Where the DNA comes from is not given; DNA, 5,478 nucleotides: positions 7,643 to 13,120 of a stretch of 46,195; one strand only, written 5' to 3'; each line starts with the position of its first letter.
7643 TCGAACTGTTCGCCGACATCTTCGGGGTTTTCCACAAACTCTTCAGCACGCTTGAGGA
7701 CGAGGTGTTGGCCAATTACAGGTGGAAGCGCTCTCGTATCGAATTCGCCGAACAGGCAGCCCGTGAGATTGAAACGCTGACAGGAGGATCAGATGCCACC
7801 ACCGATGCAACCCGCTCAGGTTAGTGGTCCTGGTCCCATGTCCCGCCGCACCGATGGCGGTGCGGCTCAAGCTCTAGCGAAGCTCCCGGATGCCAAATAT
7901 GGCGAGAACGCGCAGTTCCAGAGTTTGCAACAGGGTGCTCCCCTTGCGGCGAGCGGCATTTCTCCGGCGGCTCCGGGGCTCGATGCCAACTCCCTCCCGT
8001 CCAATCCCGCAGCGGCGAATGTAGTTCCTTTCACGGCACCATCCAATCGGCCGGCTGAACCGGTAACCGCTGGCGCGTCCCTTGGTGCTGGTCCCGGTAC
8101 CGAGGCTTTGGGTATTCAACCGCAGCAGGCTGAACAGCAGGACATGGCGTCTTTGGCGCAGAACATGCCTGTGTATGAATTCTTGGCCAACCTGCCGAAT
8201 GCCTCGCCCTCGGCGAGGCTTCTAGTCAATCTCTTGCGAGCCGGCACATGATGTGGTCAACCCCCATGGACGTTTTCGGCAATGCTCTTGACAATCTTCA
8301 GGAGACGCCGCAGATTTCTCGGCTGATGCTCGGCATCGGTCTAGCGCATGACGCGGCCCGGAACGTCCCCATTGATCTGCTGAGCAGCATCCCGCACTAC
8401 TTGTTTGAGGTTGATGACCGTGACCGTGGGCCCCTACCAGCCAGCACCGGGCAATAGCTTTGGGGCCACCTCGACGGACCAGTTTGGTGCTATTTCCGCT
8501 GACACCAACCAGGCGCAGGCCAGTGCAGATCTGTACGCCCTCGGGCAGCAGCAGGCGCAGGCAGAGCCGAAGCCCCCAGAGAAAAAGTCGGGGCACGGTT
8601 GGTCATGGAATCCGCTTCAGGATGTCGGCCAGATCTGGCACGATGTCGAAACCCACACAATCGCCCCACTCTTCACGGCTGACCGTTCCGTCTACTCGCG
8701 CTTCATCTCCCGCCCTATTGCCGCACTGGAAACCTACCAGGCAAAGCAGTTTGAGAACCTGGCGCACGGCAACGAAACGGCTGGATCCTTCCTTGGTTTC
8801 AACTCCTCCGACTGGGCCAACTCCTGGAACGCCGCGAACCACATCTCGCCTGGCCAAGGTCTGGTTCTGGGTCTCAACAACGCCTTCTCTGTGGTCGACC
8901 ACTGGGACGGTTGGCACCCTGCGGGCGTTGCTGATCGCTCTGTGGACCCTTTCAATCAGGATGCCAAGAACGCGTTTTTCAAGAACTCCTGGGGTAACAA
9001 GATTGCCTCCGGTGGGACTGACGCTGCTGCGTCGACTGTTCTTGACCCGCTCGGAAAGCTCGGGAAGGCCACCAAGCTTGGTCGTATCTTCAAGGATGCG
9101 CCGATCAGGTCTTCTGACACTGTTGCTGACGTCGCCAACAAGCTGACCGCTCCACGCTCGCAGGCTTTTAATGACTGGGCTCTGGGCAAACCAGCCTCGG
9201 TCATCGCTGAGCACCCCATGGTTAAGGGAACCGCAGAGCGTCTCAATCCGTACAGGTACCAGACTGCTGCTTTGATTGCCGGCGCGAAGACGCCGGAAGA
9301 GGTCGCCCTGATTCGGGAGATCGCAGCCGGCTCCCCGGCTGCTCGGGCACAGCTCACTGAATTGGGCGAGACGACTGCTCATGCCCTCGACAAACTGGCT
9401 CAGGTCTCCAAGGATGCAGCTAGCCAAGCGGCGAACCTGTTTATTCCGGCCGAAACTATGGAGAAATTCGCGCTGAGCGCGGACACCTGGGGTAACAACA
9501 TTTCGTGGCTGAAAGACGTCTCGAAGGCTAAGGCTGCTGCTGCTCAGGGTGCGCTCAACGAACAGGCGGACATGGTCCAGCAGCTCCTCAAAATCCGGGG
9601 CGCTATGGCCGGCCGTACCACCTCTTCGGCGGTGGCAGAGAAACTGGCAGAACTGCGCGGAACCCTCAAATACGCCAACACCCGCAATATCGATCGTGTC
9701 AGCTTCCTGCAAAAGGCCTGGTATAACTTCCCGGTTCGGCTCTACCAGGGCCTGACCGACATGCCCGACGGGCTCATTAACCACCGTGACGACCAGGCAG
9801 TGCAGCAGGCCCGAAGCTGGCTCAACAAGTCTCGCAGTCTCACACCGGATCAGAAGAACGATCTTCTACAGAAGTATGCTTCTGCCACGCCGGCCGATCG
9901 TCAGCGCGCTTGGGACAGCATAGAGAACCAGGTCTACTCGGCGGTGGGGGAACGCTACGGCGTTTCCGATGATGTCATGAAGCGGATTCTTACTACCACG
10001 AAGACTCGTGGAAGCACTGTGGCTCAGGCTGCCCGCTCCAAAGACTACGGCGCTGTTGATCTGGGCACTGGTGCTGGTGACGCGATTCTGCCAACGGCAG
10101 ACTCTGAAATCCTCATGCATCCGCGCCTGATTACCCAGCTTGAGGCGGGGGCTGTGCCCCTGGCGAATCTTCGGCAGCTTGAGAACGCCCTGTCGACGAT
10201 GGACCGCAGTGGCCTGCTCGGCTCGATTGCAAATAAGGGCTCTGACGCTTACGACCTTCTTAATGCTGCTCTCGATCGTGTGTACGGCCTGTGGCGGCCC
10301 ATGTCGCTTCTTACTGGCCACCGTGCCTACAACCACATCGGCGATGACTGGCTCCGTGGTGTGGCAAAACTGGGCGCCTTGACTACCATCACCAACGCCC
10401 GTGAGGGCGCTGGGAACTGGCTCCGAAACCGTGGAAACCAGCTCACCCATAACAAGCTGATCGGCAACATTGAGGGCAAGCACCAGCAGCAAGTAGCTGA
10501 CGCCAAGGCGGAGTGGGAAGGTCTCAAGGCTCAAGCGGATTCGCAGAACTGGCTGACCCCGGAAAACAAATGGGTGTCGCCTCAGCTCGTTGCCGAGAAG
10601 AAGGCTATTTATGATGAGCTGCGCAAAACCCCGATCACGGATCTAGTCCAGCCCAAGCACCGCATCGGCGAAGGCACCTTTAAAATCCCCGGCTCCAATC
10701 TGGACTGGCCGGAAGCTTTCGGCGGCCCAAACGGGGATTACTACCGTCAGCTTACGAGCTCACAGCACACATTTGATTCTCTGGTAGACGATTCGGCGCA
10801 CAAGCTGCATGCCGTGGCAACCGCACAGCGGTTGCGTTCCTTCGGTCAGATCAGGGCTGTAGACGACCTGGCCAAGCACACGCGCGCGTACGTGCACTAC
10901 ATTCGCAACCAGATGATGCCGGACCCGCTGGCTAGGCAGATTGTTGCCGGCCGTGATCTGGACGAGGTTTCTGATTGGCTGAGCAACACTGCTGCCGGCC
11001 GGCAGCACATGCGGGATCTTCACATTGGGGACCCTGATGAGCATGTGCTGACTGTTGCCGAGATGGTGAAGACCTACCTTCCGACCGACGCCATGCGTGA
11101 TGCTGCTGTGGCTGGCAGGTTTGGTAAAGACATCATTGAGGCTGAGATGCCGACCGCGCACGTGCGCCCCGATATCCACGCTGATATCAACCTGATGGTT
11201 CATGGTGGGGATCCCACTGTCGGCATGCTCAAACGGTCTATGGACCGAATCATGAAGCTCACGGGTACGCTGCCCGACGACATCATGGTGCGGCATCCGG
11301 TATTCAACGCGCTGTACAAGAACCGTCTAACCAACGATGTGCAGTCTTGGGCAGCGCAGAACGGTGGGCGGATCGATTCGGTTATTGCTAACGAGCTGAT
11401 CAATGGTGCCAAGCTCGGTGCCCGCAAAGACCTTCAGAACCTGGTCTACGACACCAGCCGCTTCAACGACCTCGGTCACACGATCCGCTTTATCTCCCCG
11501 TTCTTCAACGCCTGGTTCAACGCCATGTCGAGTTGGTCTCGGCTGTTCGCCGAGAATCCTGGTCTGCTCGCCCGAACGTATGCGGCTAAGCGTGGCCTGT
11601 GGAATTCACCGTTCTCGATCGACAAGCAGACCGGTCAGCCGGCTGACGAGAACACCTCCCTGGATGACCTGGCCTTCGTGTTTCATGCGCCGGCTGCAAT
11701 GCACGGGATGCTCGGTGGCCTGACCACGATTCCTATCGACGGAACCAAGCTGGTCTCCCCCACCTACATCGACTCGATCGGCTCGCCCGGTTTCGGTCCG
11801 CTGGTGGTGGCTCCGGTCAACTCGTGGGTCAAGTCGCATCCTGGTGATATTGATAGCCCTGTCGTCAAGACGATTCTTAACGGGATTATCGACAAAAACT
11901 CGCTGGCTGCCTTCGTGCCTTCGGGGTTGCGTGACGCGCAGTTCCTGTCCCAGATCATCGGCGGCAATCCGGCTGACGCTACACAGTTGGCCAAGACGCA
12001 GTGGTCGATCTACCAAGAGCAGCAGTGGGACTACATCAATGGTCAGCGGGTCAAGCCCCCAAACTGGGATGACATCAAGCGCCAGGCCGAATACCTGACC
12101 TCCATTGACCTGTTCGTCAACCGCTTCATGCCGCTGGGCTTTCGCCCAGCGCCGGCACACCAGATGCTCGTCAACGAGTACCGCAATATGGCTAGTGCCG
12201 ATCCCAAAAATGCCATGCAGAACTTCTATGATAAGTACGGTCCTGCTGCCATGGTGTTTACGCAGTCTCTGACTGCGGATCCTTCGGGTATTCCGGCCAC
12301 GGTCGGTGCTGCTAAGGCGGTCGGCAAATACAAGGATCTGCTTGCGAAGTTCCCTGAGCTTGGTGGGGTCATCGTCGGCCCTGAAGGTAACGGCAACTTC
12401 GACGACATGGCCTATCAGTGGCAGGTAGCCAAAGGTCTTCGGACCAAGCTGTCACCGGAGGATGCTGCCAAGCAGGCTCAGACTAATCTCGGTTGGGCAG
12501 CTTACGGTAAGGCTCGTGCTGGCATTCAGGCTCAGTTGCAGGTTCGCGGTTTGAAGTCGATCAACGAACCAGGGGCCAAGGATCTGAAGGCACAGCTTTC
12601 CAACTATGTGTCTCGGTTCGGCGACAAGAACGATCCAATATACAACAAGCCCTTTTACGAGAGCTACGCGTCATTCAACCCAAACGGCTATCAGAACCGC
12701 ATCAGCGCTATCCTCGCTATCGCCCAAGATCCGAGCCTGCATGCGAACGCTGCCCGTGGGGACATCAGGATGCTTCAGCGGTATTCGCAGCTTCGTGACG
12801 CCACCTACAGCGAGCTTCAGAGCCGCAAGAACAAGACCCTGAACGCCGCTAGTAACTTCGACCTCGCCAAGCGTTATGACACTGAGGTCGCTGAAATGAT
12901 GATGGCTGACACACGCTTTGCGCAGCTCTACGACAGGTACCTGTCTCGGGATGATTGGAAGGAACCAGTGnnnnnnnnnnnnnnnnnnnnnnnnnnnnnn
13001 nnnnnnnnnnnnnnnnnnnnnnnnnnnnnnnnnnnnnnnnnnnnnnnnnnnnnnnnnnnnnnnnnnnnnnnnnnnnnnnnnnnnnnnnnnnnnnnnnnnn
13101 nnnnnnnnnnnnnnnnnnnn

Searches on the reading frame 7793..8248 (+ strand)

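Call 18: search_protein_families(library=phrogs, proteins=[window:7793-8248:+], max_evalue=0.001)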
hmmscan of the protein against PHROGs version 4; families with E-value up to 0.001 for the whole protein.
window:7793-8248:+ (152 aa): 1 family
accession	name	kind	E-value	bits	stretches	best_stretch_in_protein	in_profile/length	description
phrog_8200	-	unknown function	2.9e-27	96.7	1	13-150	1-138/140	-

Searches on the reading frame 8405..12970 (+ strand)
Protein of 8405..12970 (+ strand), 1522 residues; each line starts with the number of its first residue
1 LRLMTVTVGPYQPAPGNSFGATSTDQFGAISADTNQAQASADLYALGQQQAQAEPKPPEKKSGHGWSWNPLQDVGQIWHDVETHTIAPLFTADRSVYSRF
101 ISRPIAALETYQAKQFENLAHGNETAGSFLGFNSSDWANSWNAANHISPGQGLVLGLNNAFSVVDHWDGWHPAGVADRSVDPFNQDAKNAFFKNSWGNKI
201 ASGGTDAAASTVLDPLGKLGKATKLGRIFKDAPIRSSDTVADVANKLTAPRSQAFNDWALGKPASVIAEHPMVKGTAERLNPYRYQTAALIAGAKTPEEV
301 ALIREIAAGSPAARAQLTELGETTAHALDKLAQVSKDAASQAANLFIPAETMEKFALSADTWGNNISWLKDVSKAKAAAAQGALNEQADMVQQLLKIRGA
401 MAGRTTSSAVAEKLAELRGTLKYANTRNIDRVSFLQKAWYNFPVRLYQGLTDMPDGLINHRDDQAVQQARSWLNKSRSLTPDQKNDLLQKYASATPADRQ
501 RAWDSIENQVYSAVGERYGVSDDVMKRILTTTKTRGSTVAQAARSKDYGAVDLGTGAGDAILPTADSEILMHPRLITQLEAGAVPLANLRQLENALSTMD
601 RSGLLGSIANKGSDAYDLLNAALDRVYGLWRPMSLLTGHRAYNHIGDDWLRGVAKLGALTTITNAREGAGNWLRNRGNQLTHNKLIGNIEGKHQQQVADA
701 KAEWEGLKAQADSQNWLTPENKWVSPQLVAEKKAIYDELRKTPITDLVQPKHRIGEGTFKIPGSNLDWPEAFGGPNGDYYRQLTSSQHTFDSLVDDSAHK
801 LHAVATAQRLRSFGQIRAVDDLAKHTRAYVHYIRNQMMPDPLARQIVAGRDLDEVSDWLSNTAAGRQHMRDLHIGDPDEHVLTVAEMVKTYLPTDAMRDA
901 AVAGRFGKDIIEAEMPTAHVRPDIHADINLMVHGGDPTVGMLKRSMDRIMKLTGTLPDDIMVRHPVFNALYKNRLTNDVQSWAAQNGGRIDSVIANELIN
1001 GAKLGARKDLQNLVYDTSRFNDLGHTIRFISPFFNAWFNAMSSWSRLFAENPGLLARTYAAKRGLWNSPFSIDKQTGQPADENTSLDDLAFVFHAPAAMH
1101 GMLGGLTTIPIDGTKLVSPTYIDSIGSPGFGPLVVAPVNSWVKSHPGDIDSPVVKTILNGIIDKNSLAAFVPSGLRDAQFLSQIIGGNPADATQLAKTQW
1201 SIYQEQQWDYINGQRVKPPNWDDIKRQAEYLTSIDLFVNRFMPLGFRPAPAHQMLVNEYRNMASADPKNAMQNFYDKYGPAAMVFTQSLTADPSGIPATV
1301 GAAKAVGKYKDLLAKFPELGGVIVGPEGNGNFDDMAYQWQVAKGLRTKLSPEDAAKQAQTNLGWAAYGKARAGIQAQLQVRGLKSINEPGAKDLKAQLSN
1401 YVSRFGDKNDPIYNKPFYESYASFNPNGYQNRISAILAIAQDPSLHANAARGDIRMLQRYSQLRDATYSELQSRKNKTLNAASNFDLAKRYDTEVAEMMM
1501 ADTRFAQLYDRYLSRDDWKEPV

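Call 14: search_protein_families(library=pfam, proteins=[window:8405-12970:+], max_evalue=0.01)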
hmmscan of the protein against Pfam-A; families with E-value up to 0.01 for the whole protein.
window:8405-12970:+ (1522 aa): 0 families

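Call 18: search_protein_families(library=phrogs, proteins=[window:8405-12970:+], max_evalue=0.001)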
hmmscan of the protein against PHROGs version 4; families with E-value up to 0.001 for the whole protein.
window:8405-12970:+ (1522 aa): 1 family
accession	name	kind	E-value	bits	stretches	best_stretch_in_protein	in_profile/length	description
phrog_10618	-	unknown function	9.4e-72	243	3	1184-1517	1366-1711/1722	-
